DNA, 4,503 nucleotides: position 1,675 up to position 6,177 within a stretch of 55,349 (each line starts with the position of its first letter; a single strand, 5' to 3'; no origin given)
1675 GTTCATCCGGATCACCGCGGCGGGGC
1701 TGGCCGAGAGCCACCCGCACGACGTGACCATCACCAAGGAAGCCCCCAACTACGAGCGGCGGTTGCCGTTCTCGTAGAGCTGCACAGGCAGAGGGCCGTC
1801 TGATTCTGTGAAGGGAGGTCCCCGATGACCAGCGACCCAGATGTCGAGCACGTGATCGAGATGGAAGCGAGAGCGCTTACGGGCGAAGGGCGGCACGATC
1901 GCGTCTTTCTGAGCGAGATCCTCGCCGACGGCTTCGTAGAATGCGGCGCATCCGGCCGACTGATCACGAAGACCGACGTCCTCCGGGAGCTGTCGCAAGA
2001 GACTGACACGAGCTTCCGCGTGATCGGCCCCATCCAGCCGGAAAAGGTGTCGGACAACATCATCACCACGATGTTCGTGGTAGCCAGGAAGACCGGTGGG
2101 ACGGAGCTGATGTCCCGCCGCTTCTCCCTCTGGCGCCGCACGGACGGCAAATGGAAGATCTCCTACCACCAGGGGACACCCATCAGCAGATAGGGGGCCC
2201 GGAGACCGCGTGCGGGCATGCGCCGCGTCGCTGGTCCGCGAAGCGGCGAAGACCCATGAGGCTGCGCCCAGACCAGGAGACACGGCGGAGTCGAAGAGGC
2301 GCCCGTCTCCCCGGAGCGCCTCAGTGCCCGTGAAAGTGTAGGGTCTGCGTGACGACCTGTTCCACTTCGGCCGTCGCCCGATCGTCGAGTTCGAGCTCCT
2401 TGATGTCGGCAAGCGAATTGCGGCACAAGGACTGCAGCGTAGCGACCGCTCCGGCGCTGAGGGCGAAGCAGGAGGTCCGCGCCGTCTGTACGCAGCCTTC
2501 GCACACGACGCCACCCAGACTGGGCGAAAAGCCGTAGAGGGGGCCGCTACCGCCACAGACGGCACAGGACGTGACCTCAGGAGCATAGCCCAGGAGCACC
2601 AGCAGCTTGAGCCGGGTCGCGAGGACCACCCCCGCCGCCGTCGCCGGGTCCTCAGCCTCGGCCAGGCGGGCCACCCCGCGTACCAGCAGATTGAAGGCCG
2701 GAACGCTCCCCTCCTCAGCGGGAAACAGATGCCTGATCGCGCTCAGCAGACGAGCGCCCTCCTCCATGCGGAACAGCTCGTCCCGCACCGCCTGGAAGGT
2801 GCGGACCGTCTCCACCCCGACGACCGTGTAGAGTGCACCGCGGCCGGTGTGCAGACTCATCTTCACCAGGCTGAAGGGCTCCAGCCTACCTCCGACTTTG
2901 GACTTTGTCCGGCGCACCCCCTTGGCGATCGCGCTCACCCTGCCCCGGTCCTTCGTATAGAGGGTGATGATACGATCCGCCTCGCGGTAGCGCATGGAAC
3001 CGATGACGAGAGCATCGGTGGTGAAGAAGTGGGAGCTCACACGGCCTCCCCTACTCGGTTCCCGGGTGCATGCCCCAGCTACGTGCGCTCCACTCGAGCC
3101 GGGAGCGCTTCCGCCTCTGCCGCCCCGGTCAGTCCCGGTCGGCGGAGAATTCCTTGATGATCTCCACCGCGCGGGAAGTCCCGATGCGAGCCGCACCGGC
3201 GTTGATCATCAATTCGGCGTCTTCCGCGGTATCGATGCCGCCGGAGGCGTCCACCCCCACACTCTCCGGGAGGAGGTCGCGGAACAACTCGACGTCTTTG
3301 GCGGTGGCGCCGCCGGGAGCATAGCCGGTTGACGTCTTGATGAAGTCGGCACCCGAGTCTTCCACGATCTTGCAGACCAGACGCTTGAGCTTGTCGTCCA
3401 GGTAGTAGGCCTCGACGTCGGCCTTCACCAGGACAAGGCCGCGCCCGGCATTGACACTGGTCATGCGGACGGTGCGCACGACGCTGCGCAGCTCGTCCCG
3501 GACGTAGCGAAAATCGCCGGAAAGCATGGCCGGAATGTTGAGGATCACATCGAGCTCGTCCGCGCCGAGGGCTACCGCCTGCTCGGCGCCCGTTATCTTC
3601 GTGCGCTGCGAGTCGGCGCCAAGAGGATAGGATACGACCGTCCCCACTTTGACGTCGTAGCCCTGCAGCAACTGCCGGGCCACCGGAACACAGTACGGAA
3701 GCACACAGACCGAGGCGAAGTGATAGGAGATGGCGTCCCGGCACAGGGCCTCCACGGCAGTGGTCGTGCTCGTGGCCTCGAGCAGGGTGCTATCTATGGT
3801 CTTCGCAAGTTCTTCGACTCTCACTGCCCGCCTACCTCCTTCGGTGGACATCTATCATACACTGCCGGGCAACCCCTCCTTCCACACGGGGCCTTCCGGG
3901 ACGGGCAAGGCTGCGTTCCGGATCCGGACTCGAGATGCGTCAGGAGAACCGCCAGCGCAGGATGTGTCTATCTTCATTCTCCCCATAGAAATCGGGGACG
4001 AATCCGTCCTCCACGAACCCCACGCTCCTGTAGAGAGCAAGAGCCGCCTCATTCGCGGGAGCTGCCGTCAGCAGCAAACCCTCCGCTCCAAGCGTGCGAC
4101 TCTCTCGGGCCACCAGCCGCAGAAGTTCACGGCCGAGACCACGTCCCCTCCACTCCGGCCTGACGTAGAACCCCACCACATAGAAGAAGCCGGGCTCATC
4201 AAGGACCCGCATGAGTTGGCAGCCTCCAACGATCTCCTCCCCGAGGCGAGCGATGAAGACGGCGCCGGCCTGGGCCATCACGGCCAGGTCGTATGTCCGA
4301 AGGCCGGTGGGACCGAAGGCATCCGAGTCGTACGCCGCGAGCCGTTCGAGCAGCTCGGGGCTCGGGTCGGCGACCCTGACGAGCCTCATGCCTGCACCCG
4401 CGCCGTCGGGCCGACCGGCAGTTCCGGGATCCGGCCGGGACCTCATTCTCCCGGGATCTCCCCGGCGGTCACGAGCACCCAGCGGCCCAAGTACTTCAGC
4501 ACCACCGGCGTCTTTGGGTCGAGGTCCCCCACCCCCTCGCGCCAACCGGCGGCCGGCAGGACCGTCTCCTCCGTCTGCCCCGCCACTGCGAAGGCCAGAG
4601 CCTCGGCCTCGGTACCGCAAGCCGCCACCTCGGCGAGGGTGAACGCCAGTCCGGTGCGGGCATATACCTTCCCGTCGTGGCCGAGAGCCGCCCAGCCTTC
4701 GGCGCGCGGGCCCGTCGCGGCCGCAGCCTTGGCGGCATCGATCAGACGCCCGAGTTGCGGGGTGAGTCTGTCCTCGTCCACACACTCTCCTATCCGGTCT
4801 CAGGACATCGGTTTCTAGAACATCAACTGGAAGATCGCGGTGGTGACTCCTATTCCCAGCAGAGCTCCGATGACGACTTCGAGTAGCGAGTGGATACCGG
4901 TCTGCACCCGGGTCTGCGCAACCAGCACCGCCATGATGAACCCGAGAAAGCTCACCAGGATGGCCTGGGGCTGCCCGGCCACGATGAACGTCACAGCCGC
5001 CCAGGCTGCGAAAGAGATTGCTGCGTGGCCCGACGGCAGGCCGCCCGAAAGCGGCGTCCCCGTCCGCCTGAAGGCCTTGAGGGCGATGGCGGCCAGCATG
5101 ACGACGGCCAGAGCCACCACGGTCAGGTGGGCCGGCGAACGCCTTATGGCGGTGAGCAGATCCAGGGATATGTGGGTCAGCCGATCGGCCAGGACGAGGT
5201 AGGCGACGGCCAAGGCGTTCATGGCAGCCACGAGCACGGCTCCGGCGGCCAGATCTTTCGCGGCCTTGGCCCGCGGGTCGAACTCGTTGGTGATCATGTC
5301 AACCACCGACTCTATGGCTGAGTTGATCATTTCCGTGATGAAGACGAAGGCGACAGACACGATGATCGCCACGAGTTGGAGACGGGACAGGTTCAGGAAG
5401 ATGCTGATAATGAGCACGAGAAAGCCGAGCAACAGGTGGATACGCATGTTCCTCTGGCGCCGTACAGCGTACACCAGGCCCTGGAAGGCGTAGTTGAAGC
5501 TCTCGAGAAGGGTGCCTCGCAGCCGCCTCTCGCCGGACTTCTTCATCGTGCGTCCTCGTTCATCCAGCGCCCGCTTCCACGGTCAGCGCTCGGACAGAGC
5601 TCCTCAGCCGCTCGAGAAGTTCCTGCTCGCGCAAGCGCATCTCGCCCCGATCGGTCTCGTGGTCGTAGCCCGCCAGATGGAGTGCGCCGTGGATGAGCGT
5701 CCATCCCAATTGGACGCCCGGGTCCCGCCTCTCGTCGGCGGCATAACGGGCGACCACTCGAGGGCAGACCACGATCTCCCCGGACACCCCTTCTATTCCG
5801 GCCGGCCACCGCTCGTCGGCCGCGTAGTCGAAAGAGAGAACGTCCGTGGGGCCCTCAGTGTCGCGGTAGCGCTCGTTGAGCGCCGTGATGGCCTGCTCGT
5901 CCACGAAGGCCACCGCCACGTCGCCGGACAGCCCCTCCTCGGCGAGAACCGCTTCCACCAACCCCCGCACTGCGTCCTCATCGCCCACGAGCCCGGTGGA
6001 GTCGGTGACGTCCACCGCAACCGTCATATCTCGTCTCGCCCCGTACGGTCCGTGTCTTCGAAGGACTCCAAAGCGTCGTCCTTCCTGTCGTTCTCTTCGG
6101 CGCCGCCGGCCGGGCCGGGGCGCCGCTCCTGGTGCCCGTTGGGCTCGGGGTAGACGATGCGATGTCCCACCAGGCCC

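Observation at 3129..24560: Three nucleoside-catabolism enzymes catalytically eroded in parallel but kept as open frames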

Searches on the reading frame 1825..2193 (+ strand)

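Call 26: search_protein_families(library=pfam, proteins=[window:1825-2193:+], max_evalue=0.00001)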
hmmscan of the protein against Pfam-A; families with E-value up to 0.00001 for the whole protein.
window:1825-2193:+ (122 aa): 1 family
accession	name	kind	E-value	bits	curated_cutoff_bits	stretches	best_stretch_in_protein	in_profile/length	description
PF14534.12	DUF4440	-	6.4e-11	43.1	25.2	1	11-112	2-107/107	Domain of unknown function (DUF4440)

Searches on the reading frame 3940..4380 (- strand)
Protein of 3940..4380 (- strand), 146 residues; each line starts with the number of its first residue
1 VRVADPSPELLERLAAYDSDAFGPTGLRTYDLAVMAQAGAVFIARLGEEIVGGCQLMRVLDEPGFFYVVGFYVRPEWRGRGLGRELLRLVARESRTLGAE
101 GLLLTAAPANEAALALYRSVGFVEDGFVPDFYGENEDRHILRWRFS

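Call 6: search_protein_families(library=ncbifam, proteins=[window:3940-4380:-], max_evalue=0.01)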
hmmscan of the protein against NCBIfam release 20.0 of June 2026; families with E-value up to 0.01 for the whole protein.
window:3940-4380:- (146 aa): 19 families
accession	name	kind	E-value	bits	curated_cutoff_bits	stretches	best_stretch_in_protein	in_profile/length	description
TIGR01575.1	rimI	equivalog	5.5e-11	42.7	86.4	1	35-136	28-126/132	ribosomal protein S18-alanine N-acetyltransferase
NF040503.1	resist_ArsN1a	equivalog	1.4e-08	34.6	170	1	71-127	82-138/159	arsinothricin resistance N-acetyltransferase ArsN1 family A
NF007025.1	PRK09491.1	equivalog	7e-08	32.5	173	1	49-136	49-133/145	ribosomal protein S18-alanine N-acetyltransferase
NF000497.1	AAC_6p_Iak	exception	3.3e-07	30.4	325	1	29-126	36-140/153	aminoglycoside N-acetyltransferase AAC(6')-Iak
NF033075.0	AAC_6p_Steno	equivalog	1.3e-06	28.6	290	1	62-126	72-136/148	aminoglycoside 6'-N-acetyltransferase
NF002959.0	PRK03624.1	equivalog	2.5e-06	27.3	124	1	33-125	43-132/147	GNAT family acetyltransferase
TIGR03448.1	mycothiol_MshD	equivalog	9.8e-06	25.1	163.1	1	65-123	230-286/294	mycothiol synthase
NF000138.1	AAC_6p_Iz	exception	1.6e-05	25.1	320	1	66-126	80-140/153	aminoglycoside N-acetyltransferase AAC(6')-Iz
NF000225.3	AAC_6p_Strep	exception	2.1e-05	24.5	250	1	45-130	46-132/156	aminoglycoside 6'-N-acetyltransferase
NF000487.1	stat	exception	3.4e-05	23.4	420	1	72-129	111-168/189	streptothricin N-acetyltransferase STAT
NF049894.1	CG3035_N_ac_Glu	equivalog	3.8e-05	23.1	280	1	51-124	218-291/300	N-acetylglutamate synthase, CG3035 family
NF043067.1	AAC_6p_group_E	equivalog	5.6e-05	23.1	140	1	66-126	71-131/140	aminoglycoside 6'-N-acetyltransferase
NF053587.1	SpmdActasePaiA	equivalog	0.00018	21.3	250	1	71-139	96-164/172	spermidine/spermine N(1)-acetyltransferase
NF033083.0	AAC_3_I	equivalog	0.00022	21.4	200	1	41-126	50-138/145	AAC(3)-I family aminoglycoside N-acetyltransferase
NF000359.1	sat3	exception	0.00087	19.4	360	1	36-128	68-158/180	streptothricin N-acetyltransferase Sat3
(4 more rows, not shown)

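Call 7: search_protein_families(library=pfam, proteins=[window:3940-4380:-], max_evalue=0.1)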
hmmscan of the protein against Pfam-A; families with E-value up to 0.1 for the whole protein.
window:3940-4380:- (146 aa): 7 families
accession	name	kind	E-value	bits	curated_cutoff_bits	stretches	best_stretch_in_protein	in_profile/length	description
PF00583.31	Acetyltransf_1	-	5.4e-18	65.8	20.7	1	20-122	14-116/116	Acetyltransferase (GNAT) family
PF13508.13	Acetyltransf_7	-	1.1e-14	55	27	1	39-124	3-84/84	Acetyltransferase (GNAT) domain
PF13673.13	Acetyltransf_10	-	1.1e-08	35.5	23.6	1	37-125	29-110/128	Acetyltransferase (GNAT) domain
PF13302.13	Acetyltransf_3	-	3.7e-08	34.6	25.4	1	38-123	52-138/138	Acetyltransferase (GNAT) domain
PF08445.16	FR47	-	2e-07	31.3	22.1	1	69-124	25-79/86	FR47-like protein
PF13527.13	Acetyltransf_9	-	0.0055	17.1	25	1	38-122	40-124/127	Acetyltransferase (GNAT) domain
PF13480.13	Acetyltransf_6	-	0.034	14.7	22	1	36-102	69-132/143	Acetyltransferase (GNAT) domain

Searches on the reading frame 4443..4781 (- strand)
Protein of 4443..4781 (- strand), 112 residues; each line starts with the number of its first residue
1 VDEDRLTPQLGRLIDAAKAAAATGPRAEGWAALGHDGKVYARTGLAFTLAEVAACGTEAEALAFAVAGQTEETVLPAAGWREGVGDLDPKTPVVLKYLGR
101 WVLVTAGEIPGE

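Call 6: search_protein_families(library=ncbifam, proteins=[window:4443-4781:-], max_evalue=0.01)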
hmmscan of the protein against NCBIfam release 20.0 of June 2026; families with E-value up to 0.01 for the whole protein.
window:4443-4781:- (112 aa): 0 families

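Call 7: search_protein_families(library=pfam, proteins=[window:4443-4781:-], max_evalue=0.1)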
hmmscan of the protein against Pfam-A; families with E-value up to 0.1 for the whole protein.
window:4443-4781:- (112 aa): 0 families

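Call 42: find_homologous_proteins(query=window:4443-4781:-, max_evalue=0.001)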
Query window:4443-4781:- (112 aa): 84 proteins with E <= 0.001 among 131 candidates.
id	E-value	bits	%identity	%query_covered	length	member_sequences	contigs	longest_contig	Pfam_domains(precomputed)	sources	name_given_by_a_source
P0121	3.0e-65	235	99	100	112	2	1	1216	-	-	-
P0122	5.3e-34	135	64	99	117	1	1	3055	-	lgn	-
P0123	2.4e-32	129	51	99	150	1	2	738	-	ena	-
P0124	3.0e-32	129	62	98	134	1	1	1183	-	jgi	jgi:hypothetical protein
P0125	3.1e-32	129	63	98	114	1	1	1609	-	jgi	jgi:hypothetical protein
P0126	5.2e-31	125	59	99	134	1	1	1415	-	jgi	jgi:hypothetical protein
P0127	6.6e-31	125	60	98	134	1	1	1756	-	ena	-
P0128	9.5e-31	124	61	99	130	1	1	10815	-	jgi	jgi:hypothetical protein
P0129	1.6e-30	123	61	97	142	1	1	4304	-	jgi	jgi:hypothetical protein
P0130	2.1e-30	123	59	99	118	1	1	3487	-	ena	-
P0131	2.8e-30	123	55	99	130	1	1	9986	-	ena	-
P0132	6.2e-30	122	59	98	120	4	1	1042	-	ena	-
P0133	6.9e-30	121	58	98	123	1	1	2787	-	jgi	jgi:hypothetical protein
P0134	7.3e-30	121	56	98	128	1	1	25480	-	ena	-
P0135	7.4e-30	121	56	98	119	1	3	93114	-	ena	-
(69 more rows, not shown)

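Call 54: predict_structure(alignment_id=A2)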
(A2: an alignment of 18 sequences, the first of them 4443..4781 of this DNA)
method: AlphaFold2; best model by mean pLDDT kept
length: 112 residues; sequences in the alignment: 18
mean_pLDDT: 88.8   pTM: 0.83
mean pLDDT of the five models: 88.8, 88.7, 87.9, 87.5, 87.5
residues with pLDDT >= 90: 76; 70-90: 29; 50-70: 2; < 50: 5
segments of 3 or more residues with pLDDT < 50: 1-5
pLDDT, mean of each block of 10 residues (from residue 1): 63 95 87 96 95 95 90 89 87 93 93 68
secondary structure, 60 per line:
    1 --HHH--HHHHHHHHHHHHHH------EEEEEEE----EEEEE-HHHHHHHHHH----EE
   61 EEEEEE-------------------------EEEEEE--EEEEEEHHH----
elements in order: H8-21 E28-34 E39-43 H45-54 E59-66 E92-97 E100-105

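Call 57: fold_search(model_id=the predicted structure, library=pdb)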
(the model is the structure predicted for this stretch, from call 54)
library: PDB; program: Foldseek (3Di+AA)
matches with E <= 10: 299; with E <= 0.001: 17
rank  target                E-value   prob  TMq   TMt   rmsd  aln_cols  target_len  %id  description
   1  1zab_B                3.6e-05  1.00  0.70  0.60   3.0       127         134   18  Crystal Structure of Mouse Cytidine Deaminase Complexed with 3-Deazauridine (released 2006-04-11)
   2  2d30_A                5.6e-05  1.00  0.69  0.63   4.4       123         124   28  Crystal Structure of Cytidine Deaminase Cdd-2 (BA4525) from Bacillus Anthracis at 2.40A Resolution (released 2006-09-19)
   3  2fr5_B                1.1e-04  1.00  0.70  0.59   3.0       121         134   17  Crystal Structure of Mouse Cytidine Deaminase Complexed with Tetrahydrouridine (released 2006-07-11)
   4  2fr5_A                1.1e-04  1.00  0.70  0.59   3.1       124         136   18  Crystal Structure of Mouse Cytidine Deaminase Complexed with Tetrahydrouridine (released 2006-07-11)
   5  1jtk_A                1.2e-04  1.00  0.68  0.59   3.1       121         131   26  Crystal structure of cytidine deaminase from Bacillus subtilis in complex with the inhibitor tetrahydrodeoxyuridine (released 2002-04-10)
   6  1mq0_A                1.5e-04  1.00  0.69  0.61   3.1       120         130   15  Crystal Structure of Human Cytidine Deaminase (released 2003-11-04)
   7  1ux1_B                1.5e-04  1.00  0.68  0.59   3.0       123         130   25  Bacillus subtilis cytidine deaminase with a Cys53His and an Arg56Gln substitution (released 2004-05-20)
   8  1ux1_A                1.5e-04  1.00  0.60  0.52   4.9       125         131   26  Bacillus subtilis cytidine deaminase with a Cys53His and an Arg56Gln substitution (released 2004-05-20)
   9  3dmo_A                1.7e-04  1.00  0.68  0.59   4.0       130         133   26  1.6 A crystal structure of cytidine deaminase from Burkholderia pseudomallei (released 2008-07-15)
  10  1uwz_A                1.8e-04  1.00  0.60  0.53   4.9       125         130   26  Bacillus subtilis cytidine deaminase with an Arg56 - Ala substitution (released 2004-05-20)
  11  1ux0_A                1.9e-04  1.00  0.59  0.53   4.9       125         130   26  Bacillus subtilis cytidine deaminase with an Arg56 - Gln substitution (released 2004-05-20)
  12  1r5t_B                5.7e-04  1.00  0.70  0.58   3.8       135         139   16  The Crystal Structure of Cytidine Deaminase CDD1, an Orphan C to U editase from Yeast (released 2004-05-25)
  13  7zob_G                6.9e-04  1.00  0.59  0.51   5.6       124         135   20  Metagenomic cytidine deaminase Cdd (released 2023-02-01)
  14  7zob_A                7.3e-04  1.00  0.63  0.54   5.2       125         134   22  Metagenomic cytidine deaminase Cdd (released 2023-02-01)
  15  7zob_E                7.8e-04  1.00  0.59  0.50   5.6       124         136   20  Metagenomic cytidine deaminase Cdd (released 2023-02-01)
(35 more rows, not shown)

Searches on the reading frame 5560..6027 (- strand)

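Call 3: search_protein_families(library=pfam, proteins=[window:5560-6027:-])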
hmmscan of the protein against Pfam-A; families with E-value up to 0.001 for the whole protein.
window:5560-6027:- (155 aa): 1 family
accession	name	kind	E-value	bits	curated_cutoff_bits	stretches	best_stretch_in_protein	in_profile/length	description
PF02130.23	YbeY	-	6.2e-26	91.2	25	1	19-140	10-128/129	Endoribonuclease YbeY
